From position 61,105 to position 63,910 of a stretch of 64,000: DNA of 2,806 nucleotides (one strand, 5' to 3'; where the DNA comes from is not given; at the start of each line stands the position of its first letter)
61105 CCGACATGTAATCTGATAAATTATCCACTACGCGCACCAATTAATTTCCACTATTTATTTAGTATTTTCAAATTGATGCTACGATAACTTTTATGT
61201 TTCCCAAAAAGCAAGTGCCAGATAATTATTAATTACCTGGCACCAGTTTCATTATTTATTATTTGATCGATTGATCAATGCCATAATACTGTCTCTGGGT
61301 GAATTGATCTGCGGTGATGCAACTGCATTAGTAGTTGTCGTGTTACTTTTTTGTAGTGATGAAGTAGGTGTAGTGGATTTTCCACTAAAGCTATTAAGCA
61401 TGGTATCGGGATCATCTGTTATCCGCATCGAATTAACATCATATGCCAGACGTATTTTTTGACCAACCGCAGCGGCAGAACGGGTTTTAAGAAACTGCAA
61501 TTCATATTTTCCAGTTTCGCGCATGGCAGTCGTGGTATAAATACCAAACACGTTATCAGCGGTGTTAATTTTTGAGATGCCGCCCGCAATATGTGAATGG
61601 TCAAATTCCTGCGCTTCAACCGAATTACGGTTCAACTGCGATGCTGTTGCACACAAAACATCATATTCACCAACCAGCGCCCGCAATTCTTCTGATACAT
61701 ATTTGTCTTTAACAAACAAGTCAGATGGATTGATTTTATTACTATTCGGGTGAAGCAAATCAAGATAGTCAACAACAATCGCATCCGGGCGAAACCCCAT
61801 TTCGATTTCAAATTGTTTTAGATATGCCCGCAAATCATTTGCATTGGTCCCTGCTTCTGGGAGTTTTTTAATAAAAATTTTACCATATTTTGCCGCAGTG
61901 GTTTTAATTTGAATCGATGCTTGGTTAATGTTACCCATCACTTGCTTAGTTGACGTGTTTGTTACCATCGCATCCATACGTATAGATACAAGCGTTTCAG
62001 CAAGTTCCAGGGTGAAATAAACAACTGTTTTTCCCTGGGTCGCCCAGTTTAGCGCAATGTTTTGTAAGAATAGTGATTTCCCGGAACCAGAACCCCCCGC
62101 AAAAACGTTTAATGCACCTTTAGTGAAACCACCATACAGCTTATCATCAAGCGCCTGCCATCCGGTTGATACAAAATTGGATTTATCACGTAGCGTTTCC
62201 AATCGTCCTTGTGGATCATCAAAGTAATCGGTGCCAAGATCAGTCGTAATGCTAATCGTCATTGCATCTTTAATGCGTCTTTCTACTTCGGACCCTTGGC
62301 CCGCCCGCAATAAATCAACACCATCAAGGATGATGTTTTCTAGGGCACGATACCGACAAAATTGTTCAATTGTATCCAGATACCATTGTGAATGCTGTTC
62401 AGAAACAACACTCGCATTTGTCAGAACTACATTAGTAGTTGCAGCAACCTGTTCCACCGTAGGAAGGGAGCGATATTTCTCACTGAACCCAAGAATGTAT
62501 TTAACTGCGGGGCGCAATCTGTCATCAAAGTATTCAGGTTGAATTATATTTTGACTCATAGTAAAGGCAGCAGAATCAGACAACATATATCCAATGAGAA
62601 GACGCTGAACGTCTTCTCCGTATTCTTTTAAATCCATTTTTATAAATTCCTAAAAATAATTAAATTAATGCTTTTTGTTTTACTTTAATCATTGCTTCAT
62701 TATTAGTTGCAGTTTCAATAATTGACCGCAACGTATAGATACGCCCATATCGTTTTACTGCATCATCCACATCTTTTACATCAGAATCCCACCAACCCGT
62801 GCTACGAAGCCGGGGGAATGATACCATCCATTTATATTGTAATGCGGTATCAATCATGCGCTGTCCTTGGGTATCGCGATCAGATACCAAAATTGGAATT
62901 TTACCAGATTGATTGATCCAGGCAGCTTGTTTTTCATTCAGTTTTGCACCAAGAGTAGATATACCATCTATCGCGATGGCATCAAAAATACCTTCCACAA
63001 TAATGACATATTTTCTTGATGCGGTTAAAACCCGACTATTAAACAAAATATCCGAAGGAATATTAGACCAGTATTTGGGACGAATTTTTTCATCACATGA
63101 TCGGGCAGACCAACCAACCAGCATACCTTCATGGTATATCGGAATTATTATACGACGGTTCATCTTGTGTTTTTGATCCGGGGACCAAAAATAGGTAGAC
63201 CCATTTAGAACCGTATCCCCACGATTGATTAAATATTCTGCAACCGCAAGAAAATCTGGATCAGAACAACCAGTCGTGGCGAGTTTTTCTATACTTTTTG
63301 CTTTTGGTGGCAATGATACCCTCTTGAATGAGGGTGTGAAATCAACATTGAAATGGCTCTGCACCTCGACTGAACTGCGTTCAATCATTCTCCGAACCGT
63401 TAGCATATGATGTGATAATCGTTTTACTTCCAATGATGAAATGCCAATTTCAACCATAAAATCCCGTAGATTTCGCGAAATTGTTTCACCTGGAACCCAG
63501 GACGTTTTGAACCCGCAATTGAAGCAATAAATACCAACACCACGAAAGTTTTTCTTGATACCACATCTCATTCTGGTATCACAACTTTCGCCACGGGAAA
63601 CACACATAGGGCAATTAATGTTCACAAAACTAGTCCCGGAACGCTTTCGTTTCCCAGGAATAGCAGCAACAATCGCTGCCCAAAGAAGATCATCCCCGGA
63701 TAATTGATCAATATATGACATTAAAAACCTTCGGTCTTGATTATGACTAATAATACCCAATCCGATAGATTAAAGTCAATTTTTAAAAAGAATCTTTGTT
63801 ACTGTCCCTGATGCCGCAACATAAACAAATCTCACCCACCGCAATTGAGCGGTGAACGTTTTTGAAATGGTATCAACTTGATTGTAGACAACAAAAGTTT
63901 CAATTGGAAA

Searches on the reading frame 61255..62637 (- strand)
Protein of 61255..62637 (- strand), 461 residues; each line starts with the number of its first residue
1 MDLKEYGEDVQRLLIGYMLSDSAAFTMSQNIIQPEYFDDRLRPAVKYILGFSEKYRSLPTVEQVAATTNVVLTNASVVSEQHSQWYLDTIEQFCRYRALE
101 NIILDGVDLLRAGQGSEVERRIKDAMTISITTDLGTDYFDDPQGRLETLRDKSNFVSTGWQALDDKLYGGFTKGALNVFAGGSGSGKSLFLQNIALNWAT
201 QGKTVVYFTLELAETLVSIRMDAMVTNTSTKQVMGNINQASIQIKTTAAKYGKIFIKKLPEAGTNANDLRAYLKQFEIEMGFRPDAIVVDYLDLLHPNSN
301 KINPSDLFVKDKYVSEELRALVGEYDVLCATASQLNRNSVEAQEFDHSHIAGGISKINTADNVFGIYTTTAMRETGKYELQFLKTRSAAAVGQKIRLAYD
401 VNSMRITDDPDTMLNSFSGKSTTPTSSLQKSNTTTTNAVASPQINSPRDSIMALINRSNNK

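Call 16: search_protein_families(library=phrogs, proteins=[window:61255-62637:-], max_evalue=0.001)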
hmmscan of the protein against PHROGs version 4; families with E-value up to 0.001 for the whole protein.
window:61255-62637:- (461 aa): 6 families
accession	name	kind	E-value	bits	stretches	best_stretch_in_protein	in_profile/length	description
phrog_19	-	DNA, RNA and nucleotide metabolism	1.1e-72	246.8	1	4-409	157-581/621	DnaB-like replicative helicase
phrog_239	-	DNA, RNA and nucleotide metabolism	6.2e-27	95.9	1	108-413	294-603/801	DNA primase/helicase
phrog_243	-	DNA, RNA and nucleotide metabolism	8.3e-20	71.8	1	158-409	20-268/273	DnaB-like replicative helicase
phrog_97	-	other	5.1e-06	26.9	1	149-241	43-138/506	UvsX-like recombinase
phrog_8337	-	DNA, RNA and nucleotide metabolism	0.0001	22.8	1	151-247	45-143/273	DNA repair protein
phrog_5482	-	unknown function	0.00034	20.4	1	170-240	48-121/341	-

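Call 17: search_protein_families(library=pfam, proteins=[window:61255-62637:-], max_evalue=0.001)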
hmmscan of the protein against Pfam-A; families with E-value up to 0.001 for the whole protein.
window:61255-62637:- (461 aa): 4 families
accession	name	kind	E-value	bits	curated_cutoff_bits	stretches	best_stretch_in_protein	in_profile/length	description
PF03796.21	DnaB_C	-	5.4e-21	75.6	27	1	156-405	2-252/255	DnaB-like helicase C terminal domain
PF06745.19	ATPase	-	4.2e-09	36.6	26.6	1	156-241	1-87/231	KaiC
PF13481.12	AAA_25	-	1.1e-05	25.6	27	1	166-299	24-159/195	AAA domain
PF05729.18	NACHT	-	0.00013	22.2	26.7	0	178-204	4-30/167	NACHT domain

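Call 58: search_dna_similar(query=window:61255-62637:-, collection=phages, mode=protein, max_rows=12)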
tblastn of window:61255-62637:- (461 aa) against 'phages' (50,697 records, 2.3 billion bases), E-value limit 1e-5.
Records with a match: 3422; places in all: 3425; records where one place covers at least 80% of the query: 1939.
Best place of each record, by identity: <60% 3422.
By first word of the organism name: Escherichia 677; Synechococcus 377; Staphylococcus 342; Klebsiella 336; Bacillus 208; Salmonella 205; Vibrio 137; Shigella 89; Aeromonas 81; Acinetobacter 71; and 79 more.
By host as written in the record: - 530; Escherichia coli 282; Klebsiella pneumoniae 113; Staphylococcus aureus 111; Synechococcus 107; Escherichia coli O157:H7 38; Synechococcus sp. 38; Mycobacterium smegmatis mc2 155 34; and 781 more.
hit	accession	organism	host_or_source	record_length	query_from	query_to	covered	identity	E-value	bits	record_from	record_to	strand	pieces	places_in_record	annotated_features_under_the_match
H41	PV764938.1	Sinorhizobium phage Phosso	Sinohrizobium meliloti NRRL L-50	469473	5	438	94%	51.9%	9e-154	488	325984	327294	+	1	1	DnaB-like dsDNA helicase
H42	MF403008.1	Agrobacterium phage Atu_ph07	Agrobacterium tumefaciens C58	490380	6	430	92%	52.1%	2e-146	467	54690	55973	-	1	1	DNA primase/helicase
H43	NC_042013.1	Agrobacterium phage Atu_ph07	Agrobacterium tumefaciens C58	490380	6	430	92%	52.1%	2e-146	467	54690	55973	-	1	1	DNA primase/helicase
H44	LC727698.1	Pseudomonas phage sp. 30-3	Pseudomonas aeruginosa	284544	3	411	89%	49.8%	1e-132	427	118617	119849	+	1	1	DNA helicase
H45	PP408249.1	Pseudomonas phage vB_Pa-PAC2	Pseudomonas aeruginosa PAO1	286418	3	411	89%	49.8%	1e-132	427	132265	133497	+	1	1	DNA primase/helicase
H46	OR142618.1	Pseudomonas phage Callisto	Pseudomonas aeruginosa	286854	3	411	89%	49.8%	1e-132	427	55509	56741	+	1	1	radA: DNA repair protein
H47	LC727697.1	Pseudomonas phage sp. 30-2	Pseudomonas aeruginosa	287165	3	411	89%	49.8%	1e-132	427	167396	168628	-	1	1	DNA helicase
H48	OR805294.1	Pseudomonas phage Ettore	Pseudomonas aeruginosa PAO1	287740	3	411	89%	49.8%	1e-132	427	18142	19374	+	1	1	DnaB-like replicative helicase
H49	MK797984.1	Pseudomonas phage vB_PaeM_PA5oct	-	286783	3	411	89%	49.8%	2e-132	427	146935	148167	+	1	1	hypothetical protein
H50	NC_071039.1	Pseudomonas phage vB_PaeM_PA5oct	-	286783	3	411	89%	49.8%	2e-132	427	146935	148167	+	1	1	DnaB-like replicative helicase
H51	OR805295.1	Pseudomonas phage Paride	Pseudomonas aeruginosa PAO1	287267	3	411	89%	49.8%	2e-132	427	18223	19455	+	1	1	DnaB-like replicative helicase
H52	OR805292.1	Pseudomonas phage Cassandra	Pseudomonas aeruginosa PAO1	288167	3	411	89%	49.8%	2e-132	427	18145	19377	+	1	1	DnaB-like replicative helicase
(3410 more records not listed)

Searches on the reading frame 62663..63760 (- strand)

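Call 16: search_protein_families(library=phrogs, proteins=[window:62663-63760:-], max_evalue=0.001)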
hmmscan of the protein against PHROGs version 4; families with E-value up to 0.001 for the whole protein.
window:62663-63760:- (366 aa): 4 families
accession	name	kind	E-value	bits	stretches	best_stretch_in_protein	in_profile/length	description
phrog_47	-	DNA, RNA and nucleotide metabolism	4.1e-35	122.6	1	14-358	21-344/947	DNA primase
phrog_6444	-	DNA, RNA and nucleotide metabolism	1.7e-08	34.8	1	196-350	196-365/577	DNA primase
phrog_849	-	DNA, RNA and nucleotide metabolism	4.8e-07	30.1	1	172-355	148-347/435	DNA primase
phrog_239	-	DNA, RNA and nucleotide metabolism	4.7e-05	23.5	1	201-305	142-270/801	DNA primase/helicase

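Call 17: search_protein_families(library=pfam, proteins=[window:62663-63760:-], max_evalue=0.001)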
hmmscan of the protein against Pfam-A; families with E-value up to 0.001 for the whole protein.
window:62663-63760:- (366 aa): 2 families
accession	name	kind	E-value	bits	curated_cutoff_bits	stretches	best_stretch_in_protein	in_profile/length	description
PF13155.12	Toprim_2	-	0.00029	21.6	22.1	1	253-307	1-63/88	Toprim-like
PF08275.17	DNAG_N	-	0.00083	19.9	26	0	200-241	75-116/128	DNA primase catalytic core, N-terminal domain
